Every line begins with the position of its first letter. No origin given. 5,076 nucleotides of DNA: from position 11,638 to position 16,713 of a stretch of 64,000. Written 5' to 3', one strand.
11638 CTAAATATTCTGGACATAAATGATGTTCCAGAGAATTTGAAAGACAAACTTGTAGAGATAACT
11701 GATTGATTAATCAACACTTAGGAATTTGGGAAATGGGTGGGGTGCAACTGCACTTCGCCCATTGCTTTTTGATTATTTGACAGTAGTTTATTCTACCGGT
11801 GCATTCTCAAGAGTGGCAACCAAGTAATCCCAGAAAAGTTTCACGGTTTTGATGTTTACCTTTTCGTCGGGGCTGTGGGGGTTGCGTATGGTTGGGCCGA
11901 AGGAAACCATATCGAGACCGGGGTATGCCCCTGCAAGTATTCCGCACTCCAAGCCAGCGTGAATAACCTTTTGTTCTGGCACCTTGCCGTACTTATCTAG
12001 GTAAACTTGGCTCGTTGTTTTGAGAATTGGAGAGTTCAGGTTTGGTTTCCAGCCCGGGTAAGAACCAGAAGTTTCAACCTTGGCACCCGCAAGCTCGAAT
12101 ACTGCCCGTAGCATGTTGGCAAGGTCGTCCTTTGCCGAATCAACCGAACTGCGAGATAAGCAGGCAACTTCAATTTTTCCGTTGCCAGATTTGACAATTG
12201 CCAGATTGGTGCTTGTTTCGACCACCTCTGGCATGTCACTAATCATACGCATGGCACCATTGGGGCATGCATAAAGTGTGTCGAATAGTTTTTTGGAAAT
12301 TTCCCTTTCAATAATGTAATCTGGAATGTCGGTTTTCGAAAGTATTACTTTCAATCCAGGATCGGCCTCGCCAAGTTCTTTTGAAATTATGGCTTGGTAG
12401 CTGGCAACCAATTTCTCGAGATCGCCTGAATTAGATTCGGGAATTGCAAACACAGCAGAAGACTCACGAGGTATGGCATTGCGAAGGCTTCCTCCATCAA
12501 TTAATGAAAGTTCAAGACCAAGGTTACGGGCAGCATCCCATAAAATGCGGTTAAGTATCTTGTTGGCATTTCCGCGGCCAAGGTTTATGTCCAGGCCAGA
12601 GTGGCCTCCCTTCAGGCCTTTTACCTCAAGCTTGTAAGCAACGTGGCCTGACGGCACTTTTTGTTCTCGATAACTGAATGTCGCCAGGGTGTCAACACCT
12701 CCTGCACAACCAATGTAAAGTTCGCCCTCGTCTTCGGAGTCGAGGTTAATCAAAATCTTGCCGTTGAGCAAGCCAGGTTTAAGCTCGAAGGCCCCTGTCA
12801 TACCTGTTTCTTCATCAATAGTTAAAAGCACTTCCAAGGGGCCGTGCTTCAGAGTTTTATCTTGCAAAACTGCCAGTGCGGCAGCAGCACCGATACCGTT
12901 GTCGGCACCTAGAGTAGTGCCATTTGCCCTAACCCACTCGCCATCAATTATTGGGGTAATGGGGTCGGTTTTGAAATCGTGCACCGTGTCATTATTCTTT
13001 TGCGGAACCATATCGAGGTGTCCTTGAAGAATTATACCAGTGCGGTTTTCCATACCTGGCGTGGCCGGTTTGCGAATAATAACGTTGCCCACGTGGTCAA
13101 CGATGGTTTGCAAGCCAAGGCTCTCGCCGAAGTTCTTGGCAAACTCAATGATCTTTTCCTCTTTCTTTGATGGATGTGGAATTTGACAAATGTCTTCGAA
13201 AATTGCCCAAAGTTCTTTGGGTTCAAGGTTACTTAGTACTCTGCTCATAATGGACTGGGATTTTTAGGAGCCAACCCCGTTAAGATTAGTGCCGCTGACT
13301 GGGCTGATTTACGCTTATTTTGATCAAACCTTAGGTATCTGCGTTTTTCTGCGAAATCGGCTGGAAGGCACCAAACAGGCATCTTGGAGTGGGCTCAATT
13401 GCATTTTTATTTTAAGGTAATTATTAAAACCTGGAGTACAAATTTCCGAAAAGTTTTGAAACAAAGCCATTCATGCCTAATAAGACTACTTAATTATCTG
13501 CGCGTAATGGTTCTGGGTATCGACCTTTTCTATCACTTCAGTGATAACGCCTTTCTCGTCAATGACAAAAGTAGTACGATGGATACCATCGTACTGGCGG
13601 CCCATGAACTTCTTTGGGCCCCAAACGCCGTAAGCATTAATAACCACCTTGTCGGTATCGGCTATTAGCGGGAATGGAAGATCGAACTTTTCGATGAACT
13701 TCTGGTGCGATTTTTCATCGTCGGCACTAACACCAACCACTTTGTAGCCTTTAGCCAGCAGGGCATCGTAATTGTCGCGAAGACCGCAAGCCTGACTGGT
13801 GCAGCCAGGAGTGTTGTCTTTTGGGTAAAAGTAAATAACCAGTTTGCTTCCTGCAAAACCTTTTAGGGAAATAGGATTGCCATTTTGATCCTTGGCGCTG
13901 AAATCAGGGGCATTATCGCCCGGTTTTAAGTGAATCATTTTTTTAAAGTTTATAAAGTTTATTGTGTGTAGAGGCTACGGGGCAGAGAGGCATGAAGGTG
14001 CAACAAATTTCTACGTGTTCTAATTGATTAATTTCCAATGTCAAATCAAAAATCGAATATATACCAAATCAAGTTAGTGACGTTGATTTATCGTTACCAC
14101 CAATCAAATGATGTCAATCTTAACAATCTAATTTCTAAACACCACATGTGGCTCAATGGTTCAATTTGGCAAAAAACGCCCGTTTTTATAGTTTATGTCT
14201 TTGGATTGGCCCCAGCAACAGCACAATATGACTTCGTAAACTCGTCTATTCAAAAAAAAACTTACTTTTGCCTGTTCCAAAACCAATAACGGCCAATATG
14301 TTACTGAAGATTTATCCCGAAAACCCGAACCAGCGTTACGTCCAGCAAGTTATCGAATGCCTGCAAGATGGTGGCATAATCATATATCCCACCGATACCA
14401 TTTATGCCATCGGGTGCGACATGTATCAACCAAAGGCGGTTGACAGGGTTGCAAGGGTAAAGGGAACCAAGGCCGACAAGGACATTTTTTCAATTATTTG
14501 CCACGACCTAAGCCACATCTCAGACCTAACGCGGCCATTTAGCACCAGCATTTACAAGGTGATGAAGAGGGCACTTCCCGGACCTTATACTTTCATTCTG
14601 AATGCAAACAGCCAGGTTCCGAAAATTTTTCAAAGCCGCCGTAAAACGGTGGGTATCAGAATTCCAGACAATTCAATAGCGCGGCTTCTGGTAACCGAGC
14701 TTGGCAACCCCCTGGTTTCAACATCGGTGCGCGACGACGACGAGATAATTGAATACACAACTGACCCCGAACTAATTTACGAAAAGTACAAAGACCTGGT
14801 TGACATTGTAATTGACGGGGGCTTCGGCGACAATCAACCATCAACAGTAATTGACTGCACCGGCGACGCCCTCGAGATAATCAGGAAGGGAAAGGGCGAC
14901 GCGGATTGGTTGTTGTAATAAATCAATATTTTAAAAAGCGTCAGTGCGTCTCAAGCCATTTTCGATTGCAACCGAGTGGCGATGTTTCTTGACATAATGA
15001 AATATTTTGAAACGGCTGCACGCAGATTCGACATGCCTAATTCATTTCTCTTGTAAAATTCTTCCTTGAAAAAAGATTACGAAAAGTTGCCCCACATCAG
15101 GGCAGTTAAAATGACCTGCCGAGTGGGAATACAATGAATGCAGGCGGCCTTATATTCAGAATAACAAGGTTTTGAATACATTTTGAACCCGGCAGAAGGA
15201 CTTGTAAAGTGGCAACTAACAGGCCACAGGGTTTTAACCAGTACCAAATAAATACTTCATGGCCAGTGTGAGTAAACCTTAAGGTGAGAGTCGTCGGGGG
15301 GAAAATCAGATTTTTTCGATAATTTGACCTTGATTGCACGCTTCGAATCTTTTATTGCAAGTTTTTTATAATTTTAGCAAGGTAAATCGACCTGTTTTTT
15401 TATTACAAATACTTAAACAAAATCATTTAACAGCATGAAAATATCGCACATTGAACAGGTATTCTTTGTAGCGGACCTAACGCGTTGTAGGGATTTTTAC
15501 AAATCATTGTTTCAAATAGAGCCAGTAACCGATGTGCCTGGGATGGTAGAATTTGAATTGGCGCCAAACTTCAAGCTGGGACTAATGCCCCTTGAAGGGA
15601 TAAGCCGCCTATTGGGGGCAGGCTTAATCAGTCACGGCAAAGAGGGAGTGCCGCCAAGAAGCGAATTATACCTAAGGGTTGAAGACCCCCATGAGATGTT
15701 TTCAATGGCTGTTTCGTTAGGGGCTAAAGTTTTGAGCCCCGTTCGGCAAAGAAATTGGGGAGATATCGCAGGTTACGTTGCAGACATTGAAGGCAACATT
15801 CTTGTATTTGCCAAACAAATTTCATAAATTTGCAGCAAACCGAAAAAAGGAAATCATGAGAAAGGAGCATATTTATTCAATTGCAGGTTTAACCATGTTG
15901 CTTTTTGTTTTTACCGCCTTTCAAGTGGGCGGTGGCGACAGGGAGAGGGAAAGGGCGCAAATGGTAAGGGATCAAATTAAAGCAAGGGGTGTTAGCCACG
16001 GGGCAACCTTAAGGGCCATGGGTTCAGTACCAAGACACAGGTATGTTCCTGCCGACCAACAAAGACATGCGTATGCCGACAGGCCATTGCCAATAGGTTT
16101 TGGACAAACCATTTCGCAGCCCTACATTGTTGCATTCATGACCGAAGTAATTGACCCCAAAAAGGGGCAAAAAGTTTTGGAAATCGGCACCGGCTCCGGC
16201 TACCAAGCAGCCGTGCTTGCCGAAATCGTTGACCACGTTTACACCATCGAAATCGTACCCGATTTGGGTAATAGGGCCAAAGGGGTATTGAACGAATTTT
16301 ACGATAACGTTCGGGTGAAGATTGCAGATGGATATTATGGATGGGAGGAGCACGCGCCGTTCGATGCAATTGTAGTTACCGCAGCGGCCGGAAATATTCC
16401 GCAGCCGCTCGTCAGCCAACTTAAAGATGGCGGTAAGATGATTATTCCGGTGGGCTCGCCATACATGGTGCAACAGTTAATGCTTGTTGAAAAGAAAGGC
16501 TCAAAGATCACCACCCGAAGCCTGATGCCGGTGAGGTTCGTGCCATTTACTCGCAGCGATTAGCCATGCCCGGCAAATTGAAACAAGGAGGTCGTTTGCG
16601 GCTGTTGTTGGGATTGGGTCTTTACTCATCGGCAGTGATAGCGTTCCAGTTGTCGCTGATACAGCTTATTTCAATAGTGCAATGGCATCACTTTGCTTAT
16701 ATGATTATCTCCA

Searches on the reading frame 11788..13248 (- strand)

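Call 46: search_protein_families(library=pfam, proteins=[window:11788-13248:-], max_evalue=0.0001)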
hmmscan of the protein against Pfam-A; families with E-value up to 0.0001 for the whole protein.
window:11788-13248:- (486 aa): 2 families
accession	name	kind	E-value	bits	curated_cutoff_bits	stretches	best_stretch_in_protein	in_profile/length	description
PF01546.33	Peptidase_M20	-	3e-17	63.6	24.6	1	73-481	1-205/206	Peptidase family M20/M25/M40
PF07687.19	M20_dimer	-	3.6e-12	46.6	21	1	208-294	2-105/107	Peptidase dimerisation domain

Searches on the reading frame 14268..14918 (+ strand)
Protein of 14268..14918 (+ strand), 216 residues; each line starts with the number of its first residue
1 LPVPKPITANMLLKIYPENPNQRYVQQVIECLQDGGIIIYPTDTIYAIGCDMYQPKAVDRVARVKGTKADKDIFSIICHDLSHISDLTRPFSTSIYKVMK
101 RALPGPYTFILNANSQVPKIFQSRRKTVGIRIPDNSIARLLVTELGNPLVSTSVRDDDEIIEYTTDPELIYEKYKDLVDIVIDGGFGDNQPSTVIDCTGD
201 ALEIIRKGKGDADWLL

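Call 46: search_protein_families(library=pfam, proteins=[window:14268-14918:+], max_evalue=0.0001)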
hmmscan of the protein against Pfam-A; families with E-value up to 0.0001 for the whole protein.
window:14268-14918:+ (216 aa): 1 family
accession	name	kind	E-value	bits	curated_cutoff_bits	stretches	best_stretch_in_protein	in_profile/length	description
PF01300.24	Sua5_yciO_yrdC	-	1.6e-50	171.5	25.1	1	31-208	2-178/178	Telomere recombination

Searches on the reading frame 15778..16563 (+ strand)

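Call 46: search_protein_families(library=pfam, proteins=[window:15778-16563:+], max_evalue=0.0001)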
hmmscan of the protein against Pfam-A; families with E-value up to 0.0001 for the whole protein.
window:15778-16563:+ (261 aa): 4 families
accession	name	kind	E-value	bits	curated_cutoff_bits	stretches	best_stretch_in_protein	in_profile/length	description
PF01135.25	PCMT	-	4.6e-61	206.7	20.3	1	60-259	4-207/210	Protein-L-isoaspartate(D-aspartate) O-methyltransferase (PCMT)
PF00398.26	RrnaAD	-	2.5e-07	30.5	24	1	123-217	24-121/263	Ribosomal RNA adenine dimethylase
PF13489.12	Methyltransf_23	-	1.4e-06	28.6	27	1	127-221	20-114/164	Methyltransferase domain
PF13649.12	Methyltransf_25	-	3.2e-05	25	27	1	133-209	1-79/97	Methyltransferase domain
